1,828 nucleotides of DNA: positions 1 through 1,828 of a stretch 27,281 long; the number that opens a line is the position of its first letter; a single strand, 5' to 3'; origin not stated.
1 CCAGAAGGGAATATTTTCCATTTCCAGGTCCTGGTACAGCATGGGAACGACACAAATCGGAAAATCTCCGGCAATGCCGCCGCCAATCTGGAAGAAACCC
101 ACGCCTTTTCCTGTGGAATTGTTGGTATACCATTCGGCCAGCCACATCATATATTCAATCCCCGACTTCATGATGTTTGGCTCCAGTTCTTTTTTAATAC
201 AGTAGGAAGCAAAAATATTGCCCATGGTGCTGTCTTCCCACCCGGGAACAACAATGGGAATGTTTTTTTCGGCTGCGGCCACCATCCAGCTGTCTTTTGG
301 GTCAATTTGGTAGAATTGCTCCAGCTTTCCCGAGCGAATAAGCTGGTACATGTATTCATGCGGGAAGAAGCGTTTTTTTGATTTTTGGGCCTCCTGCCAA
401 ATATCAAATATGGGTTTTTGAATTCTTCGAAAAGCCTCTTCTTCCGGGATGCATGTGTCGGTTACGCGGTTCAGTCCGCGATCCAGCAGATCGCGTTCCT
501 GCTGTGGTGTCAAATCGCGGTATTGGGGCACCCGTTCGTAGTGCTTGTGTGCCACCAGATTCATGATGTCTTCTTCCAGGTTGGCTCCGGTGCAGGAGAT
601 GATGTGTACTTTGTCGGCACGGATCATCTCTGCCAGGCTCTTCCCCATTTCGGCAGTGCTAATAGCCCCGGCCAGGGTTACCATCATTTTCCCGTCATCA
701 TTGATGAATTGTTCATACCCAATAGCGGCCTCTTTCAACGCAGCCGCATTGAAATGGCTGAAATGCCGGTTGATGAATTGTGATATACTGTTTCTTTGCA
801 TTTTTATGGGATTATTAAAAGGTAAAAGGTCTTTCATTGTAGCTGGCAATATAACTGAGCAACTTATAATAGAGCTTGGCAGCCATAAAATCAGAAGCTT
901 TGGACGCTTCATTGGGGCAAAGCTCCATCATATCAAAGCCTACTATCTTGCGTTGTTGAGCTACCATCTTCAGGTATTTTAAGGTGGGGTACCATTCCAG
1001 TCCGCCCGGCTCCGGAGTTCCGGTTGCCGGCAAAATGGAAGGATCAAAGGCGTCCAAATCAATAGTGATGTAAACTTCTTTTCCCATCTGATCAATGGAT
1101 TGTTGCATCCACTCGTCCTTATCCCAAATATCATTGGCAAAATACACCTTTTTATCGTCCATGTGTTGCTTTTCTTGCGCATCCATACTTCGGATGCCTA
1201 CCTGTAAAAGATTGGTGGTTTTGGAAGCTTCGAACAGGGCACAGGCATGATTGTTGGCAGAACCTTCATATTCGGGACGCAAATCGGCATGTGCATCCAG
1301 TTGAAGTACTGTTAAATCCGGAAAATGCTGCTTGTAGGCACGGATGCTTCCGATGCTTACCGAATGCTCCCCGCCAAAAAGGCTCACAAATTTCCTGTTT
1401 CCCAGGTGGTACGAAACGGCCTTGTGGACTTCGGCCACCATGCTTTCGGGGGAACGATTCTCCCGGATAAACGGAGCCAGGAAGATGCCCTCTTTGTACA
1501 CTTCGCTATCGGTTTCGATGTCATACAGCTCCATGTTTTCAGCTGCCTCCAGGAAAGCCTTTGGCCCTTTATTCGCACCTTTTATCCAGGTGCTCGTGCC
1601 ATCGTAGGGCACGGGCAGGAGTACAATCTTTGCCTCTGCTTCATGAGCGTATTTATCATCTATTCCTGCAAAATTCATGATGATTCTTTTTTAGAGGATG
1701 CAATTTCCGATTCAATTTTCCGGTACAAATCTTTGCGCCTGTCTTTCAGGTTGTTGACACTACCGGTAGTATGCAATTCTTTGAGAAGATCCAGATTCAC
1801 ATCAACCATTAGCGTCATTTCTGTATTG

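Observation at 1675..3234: GNAT-nitrilase fusion wedged into the polyamine operon: candidate polyamine acylation/deacylation enzyme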

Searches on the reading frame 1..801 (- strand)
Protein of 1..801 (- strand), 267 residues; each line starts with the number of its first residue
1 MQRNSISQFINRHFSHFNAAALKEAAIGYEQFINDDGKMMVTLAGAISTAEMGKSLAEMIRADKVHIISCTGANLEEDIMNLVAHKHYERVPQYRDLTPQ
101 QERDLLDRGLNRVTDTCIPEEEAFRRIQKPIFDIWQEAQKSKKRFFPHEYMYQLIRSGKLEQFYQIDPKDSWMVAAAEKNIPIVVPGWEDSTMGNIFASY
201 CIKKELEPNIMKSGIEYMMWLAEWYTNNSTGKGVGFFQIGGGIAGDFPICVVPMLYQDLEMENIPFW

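Call 82: search_protein_families(library=pfam, proteins=[window:1-801:-], max_evalue=0.00001)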
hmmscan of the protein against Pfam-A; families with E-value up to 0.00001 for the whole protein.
window:1-801:- (267 aa): 1 family
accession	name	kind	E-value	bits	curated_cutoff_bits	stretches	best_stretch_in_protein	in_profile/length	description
PF01916.23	DS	-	1.2e-28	100.7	27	1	16-249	10-225/288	Deoxyhypusine synthase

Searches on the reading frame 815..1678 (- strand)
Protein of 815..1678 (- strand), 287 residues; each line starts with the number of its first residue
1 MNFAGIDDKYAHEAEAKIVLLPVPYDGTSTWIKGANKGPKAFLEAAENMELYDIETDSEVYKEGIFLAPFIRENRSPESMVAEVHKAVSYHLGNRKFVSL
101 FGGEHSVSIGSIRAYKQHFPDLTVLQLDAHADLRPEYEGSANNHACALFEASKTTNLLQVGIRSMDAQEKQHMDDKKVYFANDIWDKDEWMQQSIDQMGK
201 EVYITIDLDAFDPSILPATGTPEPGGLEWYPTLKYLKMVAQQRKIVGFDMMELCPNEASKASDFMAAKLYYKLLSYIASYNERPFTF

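Call 3: search_protein_families(library=pfam, proteins=[window:815-1678:-], max_evalue=0.01)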
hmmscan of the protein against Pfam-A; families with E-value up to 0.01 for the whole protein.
window:815-1678:- (287 aa): 1 family
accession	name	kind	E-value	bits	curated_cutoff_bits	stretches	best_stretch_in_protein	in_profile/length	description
PF00491.26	Arginase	-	3.1e-60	204.5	22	1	17-273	2-277/280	Arginase family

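Call 4: search_protein_families(library=ncbifam, proteins=[window:815-1678:-], max_evalue=0.01)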
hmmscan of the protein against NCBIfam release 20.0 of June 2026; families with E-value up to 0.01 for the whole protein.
window:815-1678:- (287 aa): 5 families
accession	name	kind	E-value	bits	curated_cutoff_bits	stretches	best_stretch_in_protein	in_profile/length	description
TIGR01230.1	agmatinase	equivalog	7.6e-64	216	174.3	1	11-275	8-274/275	agmatinase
NF002564.0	PRK02190.1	subfamily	7.2e-33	114.1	302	1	12-278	29-302/307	agmatinase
TIGR01229.1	rocF_arginase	equivalog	3.6e-27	95.5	227.6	2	153-258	165-276/300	arginase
TIGR01227.1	hutG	equivalog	1.4e-22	80.3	229.15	1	12-256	31-287/307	formimidoylglutamase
NF010347.0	PRK13775.1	equivalog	3e-09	36.6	381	1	73-273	104-323/331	formimidoylglutamase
